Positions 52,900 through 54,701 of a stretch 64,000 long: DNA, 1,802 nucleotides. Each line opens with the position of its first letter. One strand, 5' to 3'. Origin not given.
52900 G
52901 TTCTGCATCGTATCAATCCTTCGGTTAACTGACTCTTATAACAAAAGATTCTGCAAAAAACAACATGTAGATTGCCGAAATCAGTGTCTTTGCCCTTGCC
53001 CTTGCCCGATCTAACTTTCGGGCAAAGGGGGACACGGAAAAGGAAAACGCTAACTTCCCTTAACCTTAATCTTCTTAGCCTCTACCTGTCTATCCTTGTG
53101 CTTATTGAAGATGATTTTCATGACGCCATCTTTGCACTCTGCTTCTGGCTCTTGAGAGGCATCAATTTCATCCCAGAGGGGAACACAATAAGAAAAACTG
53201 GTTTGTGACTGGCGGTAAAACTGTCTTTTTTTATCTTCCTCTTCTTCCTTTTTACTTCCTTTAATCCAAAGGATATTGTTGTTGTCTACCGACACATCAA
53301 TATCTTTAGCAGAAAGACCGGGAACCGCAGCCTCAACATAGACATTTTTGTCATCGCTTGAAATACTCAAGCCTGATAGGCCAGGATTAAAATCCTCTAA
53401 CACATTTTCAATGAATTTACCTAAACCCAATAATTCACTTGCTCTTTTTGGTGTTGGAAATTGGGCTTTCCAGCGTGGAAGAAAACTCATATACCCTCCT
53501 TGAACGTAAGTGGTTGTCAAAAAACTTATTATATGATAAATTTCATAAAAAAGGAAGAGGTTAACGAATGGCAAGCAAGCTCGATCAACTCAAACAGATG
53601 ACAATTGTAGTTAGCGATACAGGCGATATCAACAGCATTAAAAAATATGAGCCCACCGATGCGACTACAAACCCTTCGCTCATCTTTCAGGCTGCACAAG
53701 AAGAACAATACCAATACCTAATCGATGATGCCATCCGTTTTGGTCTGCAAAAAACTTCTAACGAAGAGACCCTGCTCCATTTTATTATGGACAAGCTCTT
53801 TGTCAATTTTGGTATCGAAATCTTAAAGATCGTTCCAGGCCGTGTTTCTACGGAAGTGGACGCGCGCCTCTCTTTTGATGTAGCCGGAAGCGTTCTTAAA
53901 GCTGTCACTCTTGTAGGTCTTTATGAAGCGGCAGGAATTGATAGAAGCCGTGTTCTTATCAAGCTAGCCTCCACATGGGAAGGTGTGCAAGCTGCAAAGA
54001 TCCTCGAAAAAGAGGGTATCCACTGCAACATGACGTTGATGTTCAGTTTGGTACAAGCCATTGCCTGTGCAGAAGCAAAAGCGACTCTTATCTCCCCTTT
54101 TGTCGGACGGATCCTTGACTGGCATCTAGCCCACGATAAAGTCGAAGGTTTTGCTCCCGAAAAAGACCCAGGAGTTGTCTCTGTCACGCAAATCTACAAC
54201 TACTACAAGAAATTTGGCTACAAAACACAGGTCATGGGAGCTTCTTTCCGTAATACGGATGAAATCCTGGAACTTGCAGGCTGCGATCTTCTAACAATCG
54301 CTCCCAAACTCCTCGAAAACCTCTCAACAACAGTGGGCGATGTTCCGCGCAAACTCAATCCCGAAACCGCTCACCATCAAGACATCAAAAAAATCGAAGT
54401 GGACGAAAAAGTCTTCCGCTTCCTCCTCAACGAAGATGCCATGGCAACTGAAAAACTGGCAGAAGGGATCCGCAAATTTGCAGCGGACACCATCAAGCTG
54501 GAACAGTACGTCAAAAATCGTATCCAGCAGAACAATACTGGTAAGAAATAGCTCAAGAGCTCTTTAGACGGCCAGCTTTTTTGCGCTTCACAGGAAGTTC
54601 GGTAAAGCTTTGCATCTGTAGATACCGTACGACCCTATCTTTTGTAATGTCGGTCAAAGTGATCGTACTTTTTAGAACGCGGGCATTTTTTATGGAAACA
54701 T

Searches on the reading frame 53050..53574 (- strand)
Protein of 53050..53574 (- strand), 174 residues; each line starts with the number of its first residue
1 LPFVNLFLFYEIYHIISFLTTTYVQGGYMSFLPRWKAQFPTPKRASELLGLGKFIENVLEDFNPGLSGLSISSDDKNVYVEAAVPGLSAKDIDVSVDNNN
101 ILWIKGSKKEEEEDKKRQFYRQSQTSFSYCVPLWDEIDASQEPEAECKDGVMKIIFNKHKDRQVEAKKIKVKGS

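Call 80: search_protein_families(library=pfam, max_evalue=0.000001, proteins=[window:53050-53574:-])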
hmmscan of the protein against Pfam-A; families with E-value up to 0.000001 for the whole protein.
window:53050-53574:- (174 aa): 1 family
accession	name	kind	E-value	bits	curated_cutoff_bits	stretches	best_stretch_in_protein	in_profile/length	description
PF00011.27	HSP20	-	2.5e-12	47.2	20.8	1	71-171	2-101/102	Hsp20/alpha crystallin family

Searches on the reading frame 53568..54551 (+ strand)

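Call 80: search_protein_families(library=pfam, max_evalue=0.000001, proteins=[window:53568-54551:+])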
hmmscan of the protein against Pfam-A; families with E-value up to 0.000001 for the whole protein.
window:53568-54551:+ (327 aa): 1 family
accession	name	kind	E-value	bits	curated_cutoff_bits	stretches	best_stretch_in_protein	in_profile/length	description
PF00923.25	TAL_FSA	-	1.3e-90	304.1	27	1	14-313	1-283/285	Transaldolase/Fructose-6-phosphate aldolase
